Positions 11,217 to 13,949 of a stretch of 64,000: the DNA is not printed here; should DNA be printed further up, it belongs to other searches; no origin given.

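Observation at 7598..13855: Three-gene coupled operon of large secreted/anchored proteins of unknown role, my top candidate for an undescribed module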

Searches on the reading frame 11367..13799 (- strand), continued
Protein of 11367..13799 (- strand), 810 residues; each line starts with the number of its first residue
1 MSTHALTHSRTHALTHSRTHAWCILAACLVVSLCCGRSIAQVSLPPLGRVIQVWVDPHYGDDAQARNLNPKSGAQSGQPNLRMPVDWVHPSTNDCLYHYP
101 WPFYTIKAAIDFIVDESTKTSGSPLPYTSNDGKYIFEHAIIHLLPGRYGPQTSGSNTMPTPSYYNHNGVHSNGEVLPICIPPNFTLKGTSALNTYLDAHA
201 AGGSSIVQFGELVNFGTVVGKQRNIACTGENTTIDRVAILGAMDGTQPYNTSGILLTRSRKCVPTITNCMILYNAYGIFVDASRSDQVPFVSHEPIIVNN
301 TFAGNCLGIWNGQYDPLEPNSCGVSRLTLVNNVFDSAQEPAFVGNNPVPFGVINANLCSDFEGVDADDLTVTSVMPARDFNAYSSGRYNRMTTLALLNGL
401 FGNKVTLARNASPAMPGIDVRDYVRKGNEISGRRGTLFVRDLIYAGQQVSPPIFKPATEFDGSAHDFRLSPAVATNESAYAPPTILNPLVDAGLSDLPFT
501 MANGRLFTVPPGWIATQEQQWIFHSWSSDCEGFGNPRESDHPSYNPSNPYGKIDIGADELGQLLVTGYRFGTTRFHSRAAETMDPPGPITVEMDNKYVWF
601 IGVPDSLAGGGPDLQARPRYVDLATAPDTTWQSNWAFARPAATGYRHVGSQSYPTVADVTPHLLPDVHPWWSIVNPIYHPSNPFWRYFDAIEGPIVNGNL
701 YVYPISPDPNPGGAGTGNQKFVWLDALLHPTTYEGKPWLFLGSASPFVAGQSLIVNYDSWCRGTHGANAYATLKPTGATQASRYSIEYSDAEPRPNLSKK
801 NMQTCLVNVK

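Call 56: fold_search(model_id=the predicted structure, library=pdb)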
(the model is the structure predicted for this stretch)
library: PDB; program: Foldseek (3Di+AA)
matches with E <= 10: 90; with E <= 0.001: 1
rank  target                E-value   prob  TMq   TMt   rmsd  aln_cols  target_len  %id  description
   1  7chu_A                2.7e-04  0.99  0.16  0.23   9.6       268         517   13  Geobacillus virus E2 - ORF18 (released 2021-04-14)
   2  1qjv_A                2.2e-03  0.90  0.13  0.27  10.6       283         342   11  Pectin methylesterase PemA from Erwinia chrysanthemi (released 2000-07-14)
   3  3eqn_A                7.6e-03  0.91  0.15  0.16   7.6       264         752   13  Crystal structure of beta-1,3-glucanase from Phanerochaete chrysosporium (Lam55A) (released 2009-02-03)
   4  1xg2_A                8.1e-03  0.69  0.12  0.26  10.3       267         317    9  Crystal structure of the complex between pectin methylesterase and its inhibitor protein (released 2005-03-22)
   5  5lw3                  1.0e-02  0.57  0.13  0.25  10.7       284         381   15  Azotobacter vinelandii Mannuronan C-5 epimerase AlgE6 A-module (released 2017-10-25)
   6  2pyg_A                1.0e-02  0.41  0.13  0.24  12.0       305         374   13  Azotobacter vinelandii Mannuronan C-5 epimerase AlgE4 A-module (released 2008-05-27)
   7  2pyh_B                1.2e-02  0.51  0.13  0.24  11.6       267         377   14  Azotobacter vinelandii Mannuronan C-5 epimerase AlgE4 A-module complexed with mannuronan trisaccharide (released 2008-05-27)
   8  7xks                  1.4e-02  0.47  0.11  0.25  10.7       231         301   11  Crystal structure of an alkaline pectate lyase from Bacillus clausii (released 2023-03-29)
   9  8wm1_A                1.8e-02  0.35  0.10  0.16  15.2       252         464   11  DHS dehydratase (released 2024-10-02)
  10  2pyg_B                1.8e-02  0.23  0.12  0.21  11.5       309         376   13  Azotobacter vinelandii Mannuronan C-5 epimerase AlgE4 A-module (released 2008-05-27)
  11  8tne_C                4.0e-02  0.44  0.13  0.28   8.7       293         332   12  Crystal structure of bacterial pectin methylesterase Pme8A from rumen Butyrivibrio (released 2023-08-16)
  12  5m5z_A                5.6e-02  0.35  0.15  0.16  11.4       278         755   13  Chaetomium thermophilum beta-1-3-glucanase (released 2017-05-17)
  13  6kfn                  7.9e-02  0.23  0.14  0.32  12.3       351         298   10  Crystal structure of alginate lyase from Paenibacillus sp. str. FPU-7 (released 2019-10-30)
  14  1ofm_A                1.0e-01  0.16  0.13  0.20  11.0       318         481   10  CRYSTAL STRUCTURE OF CHONDROITINASE B COMPLEXED TO CHONDROITIN 4-SULFATE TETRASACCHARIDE (released 2004-04-19)
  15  5w6f_A                1.2e-01  0.18  0.12  0.16   9.7       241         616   14  Crystal structure of Bacteriophage CBA120 tailspike protein 3 (TSP3, orf212) (released 2018-10-24)
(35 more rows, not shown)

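Call 69: search_protein_families(library=pfam, proteins=[L014:12725-14401:+, L018:12657-14288:+, L034:12413-14044:+, L033:8655-10214:+, L052:5215-6816:+, L041:12520-14034:+], max_evalue=0.01)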
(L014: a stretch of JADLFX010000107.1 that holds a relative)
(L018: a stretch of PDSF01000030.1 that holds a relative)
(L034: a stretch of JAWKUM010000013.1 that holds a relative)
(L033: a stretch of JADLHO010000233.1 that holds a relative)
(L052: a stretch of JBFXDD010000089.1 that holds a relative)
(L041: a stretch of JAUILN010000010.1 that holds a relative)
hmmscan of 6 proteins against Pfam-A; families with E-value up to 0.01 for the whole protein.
L014:12725-14401:+ (559 aa): 3 families
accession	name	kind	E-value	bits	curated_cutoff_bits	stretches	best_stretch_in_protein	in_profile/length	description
PF13517.12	FG-GAP_3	-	1.2e-47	160.8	26.9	6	305-371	1-61/61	FG-GAP-like repeat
PF01839.29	FG-GAP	-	5.7e-18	64.8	22.1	2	75-95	6-26/37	FG-GAP repeat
PF16743.10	PliI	-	1.7e-07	31.4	27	0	327-372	32-78/123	Periplasmic lysozyme inhibitor of I-type lysozyme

L018:12657-14288:+ (544 aa): 2 families
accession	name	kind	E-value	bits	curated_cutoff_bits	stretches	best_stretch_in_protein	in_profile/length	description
PF13517.12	FG-GAP_3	-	5.9e-50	168.2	26.9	6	240-301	1-60/61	FG-GAP-like repeat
PF01839.29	FG-GAP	-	3.2e-13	49.7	22.1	0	123-140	3-20/37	FG-GAP repeat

L034:12413-14044:+ (544 aa): 2 families
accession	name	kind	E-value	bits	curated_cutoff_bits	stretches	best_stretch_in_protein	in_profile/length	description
PF13517.12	FG-GAP_3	-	2.6e-32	111.6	26.9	6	238-301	1-61/61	FG-GAP-like repeat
PF01839.29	FG-GAP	-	9.1e-12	45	22.1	1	284-307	3-26/37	FG-GAP repeat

L033:8655-10214:+ (520 aa): 2 families
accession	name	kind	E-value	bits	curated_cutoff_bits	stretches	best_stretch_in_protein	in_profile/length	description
PF13517.12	FG-GAP_3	-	5.4e-33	113.8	26.9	5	182-247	1-60/61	FG-GAP-like repeat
PF01839.29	FG-GAP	-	1.5e-05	25.2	22.1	1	273-290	2-19/37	FG-GAP repeat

L052:5215-6816:+ (534 aa): 3 families
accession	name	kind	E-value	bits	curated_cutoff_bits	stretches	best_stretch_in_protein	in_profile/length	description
PF13517.12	FG-GAP_3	-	8.6e-32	110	26.9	5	200-260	1-60/61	FG-GAP-like repeat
PF01839.29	FG-GAP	-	3.2e-09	36.9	22.1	1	286-305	3-22/37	FG-GAP repeat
PF15907.11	Itfg2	-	0.0035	17.1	27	0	194-237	76-120/330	Integrin-alpha FG-GAP repeat-containing protein 2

L041:12520-14034:+ (505 aa): 2 families
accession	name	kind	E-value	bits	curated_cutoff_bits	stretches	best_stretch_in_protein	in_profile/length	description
PF13517.12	FG-GAP_3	-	1.4e-36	125.3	26.9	5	169-231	1-61/61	FG-GAP-like repeat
PF01839.29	FG-GAP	-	1.7e-13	50.6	22.1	2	266-286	5-25/37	FG-GAP repeat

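Call 76: find_related_loci(query=A1, collection=metagenome_contigs, flank=6000)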
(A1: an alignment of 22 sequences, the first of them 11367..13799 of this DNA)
Query A1 (810 aa) in metagenome_contigs; peptide patterns used: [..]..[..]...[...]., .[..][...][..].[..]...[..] (x = any residue, [..] = any of these).
134 stretches matched a pattern; 30 encode a relative of the query (tblastn E <= 1e-3); 30 distinct loci.
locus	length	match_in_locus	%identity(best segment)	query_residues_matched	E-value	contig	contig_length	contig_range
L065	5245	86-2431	36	23-810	2e-111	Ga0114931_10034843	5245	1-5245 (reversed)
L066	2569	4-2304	35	49-810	2e-103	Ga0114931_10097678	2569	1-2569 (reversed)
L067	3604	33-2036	38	125-787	3e-98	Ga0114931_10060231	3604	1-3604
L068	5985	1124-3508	35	49-807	3e-96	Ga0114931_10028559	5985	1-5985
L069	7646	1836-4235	35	49-810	8e-95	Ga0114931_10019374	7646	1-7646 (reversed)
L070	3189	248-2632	33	24-810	9e-93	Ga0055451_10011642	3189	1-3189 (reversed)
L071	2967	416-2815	33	49-809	3e-90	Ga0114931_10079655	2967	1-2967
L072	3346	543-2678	33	37-728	2e-85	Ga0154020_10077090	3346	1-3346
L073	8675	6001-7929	35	49-680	2e-84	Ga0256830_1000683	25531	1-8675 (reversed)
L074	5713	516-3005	35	10-672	8e-71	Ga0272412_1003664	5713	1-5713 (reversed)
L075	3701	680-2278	31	53-604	5e-52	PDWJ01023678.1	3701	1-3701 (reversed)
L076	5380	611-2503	30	5-620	6e-50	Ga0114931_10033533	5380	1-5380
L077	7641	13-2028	27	5-671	3e-49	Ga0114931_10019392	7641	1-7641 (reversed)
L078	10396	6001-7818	29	50-673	3e-48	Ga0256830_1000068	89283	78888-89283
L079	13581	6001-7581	30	50-579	2e-48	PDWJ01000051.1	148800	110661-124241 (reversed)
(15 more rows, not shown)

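Call 93: search_protein_families(library=padloc, proteins=[window:11367-13799:-], max_evalue=0.01)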
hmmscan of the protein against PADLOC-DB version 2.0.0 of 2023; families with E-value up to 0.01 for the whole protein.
window:11367-13799:- (810 aa): 0 families

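Call 94: search_protein_families(library=phrogs, proteins=[window:11367-13799:-], max_evalue=0.01)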
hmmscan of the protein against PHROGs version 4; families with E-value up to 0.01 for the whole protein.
window:11367-13799:- (810 aa): 0 families

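Call 100: fold_search(model_id=the predicted structure, library=viral)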
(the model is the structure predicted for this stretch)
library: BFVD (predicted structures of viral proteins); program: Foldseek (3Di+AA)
matches with E <= 10: 211; with E <= 0.001: 6
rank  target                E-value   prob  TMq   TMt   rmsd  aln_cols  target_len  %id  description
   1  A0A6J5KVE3            1.8e-05  1.00  0.18  0.12  13.0       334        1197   12  Major tropism determinant N-terminal domain-containing protein [uncultured Caudovirales phage]
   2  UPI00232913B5         2.5e-04  0.93  0.16  0.17  15.2       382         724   14  (no name look-up for this kind of identifier)
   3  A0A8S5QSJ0            3.1e-04  1.00  0.16  0.41  14.1       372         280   12  Xylosidase [Siphoviridae sp. ctBtS10]
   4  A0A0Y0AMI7            6.1e-04  0.85  0.12  0.16  12.2       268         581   12  Uncharacterized protein [Bacillus phage Eldridge]
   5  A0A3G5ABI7            6.5e-04  1.00  0.15  0.32   5.4       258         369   10  Right handed beta helix domain-containing protein [Hyperionvirus sp.]
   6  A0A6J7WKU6            8.6e-04  0.99  0.16  0.13   8.4       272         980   12  Carbohydrate-binding module family 5/12 [uncultured Caudovirales phage]
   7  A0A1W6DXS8            1.4e-03  0.93  0.13  0.14   8.5       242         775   12  Putative tail fiber protein [Aeromonas phage phiA8-29]
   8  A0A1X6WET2            1.9e-03  1.00  0.14  0.09   5.2       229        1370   14  (no name in the UniProt tables at hand)
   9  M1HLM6                2.4e-03  0.80  0.16  0.19  11.7       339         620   12  (no name in the UniProt tables at hand)
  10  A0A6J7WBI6            3.4e-03  0.25  0.10  0.08  15.2       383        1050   11  Intramolecular chaperone auto-processing domain containing protein [uncultured Caudovirales phage]
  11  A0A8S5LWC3            4.3e-03  0.98  0.14  0.23   8.0       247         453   12  Putative pectinesterase/pectinesterase inhibitor [Podoviridae sp. ctx9R1]
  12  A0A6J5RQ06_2          5.7e-03  0.90  0.19  0.19  18.6       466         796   12  Parallel beta-helix repeat [uncultured Caudovirales phage]
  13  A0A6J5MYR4            6.0e-03  0.54  0.12  0.12  12.9       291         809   15  Intramolecular chaperone auto-processing domain containing protein [uncultured Caudovirales phage]
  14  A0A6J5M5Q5            8.0e-03  0.92  0.15  0.12   9.8       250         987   12  Intramolecular chaperone auto-processing domain containing protein [uncultured Caudovirales phage]
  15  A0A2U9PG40            8.4e-03  0.30  0.13  0.16  11.8       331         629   13  Uncharacterized protein [Gordonia phage Sitar]
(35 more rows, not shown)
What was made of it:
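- On Right-handed parallel beta-helix (Pfam Beta_helix/NosD; NCBIfam para_beta_helix): All top Foldseek hits in PDB and BFVD are beta-helix proteins, best E 2.7e-4 and 1.8e-5 (calls 56, 100).
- Fold hits are dominated by carbohydrate-active beta-helix enzymes: pectin methylesterase, AlgE/AlgG epimerases, pectate and alginate lyases, and glucanases (calls 56, 100).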
